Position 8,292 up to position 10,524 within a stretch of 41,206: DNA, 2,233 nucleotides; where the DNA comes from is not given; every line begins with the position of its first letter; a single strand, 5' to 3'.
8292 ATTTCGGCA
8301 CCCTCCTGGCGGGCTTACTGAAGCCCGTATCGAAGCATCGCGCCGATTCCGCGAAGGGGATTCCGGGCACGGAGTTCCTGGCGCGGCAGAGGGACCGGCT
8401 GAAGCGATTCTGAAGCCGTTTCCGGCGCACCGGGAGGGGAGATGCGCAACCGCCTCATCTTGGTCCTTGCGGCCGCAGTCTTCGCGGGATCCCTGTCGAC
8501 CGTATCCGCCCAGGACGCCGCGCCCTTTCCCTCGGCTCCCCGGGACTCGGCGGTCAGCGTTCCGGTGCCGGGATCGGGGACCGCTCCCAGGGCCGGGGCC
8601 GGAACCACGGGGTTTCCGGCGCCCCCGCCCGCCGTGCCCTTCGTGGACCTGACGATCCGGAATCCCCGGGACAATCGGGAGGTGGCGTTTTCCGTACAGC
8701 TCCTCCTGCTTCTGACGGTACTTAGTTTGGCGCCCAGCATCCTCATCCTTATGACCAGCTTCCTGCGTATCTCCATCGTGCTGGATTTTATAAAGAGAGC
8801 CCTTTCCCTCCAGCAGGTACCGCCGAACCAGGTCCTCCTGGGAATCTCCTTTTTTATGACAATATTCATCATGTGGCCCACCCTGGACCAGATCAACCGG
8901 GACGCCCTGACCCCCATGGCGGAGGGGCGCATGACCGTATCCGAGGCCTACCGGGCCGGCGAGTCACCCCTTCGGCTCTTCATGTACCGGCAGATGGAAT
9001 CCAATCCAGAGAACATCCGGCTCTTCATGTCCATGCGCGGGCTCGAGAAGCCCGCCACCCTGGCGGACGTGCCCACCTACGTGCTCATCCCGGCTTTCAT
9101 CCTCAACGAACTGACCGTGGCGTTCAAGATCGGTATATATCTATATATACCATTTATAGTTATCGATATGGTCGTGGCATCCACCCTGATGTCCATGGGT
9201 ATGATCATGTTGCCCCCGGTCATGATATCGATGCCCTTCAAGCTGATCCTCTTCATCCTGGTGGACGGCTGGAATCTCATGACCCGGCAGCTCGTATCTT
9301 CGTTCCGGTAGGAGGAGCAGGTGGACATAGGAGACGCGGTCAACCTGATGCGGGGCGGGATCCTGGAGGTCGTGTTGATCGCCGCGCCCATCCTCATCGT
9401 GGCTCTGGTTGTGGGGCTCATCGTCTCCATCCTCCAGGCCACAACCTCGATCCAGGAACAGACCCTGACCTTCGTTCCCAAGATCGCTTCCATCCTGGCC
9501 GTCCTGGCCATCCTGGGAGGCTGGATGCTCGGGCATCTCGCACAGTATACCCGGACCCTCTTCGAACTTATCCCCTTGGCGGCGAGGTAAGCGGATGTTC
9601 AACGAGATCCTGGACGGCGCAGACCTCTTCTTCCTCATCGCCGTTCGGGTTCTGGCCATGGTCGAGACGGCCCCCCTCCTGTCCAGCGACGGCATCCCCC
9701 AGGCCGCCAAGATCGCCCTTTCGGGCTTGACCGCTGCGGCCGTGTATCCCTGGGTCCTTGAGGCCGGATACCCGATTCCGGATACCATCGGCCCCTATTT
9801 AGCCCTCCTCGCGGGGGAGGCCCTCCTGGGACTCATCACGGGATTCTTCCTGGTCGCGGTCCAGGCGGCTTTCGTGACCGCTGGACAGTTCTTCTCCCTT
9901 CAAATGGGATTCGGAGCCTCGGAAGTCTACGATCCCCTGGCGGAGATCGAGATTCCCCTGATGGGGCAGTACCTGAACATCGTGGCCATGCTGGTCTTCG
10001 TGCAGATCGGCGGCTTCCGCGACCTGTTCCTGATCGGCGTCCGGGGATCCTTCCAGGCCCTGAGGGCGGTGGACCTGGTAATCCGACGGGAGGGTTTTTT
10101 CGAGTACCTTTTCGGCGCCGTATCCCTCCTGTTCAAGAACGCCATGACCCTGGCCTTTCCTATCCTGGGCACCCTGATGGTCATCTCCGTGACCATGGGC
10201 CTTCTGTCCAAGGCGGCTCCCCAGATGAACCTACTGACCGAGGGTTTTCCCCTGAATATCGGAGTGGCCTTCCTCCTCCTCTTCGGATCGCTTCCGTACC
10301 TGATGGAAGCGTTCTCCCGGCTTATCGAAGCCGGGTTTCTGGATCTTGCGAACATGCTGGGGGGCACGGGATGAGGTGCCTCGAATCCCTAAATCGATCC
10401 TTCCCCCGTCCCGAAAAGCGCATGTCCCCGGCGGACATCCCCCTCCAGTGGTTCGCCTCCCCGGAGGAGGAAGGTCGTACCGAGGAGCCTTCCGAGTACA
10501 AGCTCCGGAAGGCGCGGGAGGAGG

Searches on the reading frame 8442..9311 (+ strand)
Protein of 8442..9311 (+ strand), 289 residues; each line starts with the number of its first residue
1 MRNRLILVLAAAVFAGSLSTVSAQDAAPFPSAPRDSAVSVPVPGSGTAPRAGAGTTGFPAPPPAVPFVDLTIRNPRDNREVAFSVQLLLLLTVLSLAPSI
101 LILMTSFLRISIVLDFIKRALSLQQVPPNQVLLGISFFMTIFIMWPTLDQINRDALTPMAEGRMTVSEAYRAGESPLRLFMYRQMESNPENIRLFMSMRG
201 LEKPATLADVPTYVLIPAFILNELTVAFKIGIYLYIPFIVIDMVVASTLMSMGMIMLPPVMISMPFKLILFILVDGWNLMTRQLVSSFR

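Call 29: search_protein_families(library=pfam, proteins=[window:8442-9311:+], max_evalue=0.00001)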
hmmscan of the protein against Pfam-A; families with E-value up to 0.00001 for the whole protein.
window:8442-9311:+ (289 aa): 1 family
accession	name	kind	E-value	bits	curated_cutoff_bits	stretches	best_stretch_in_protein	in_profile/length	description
PF00813.25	FliP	-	5.5e-75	251.9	26.9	1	90-284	1-191/191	FliP family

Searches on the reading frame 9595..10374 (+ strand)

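Call 29: search_protein_families(library=pfam, proteins=[window:9595-10374:+], max_evalue=0.00001)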
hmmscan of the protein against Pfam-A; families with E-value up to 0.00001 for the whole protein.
window:9595-10374:+ (259 aa): 1 family
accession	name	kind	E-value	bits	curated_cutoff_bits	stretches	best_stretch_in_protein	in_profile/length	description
PF01311.25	Bac_export_1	-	3.3e-52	177.8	27.8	1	11-245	3-228/230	Bacterial export proteins, family 1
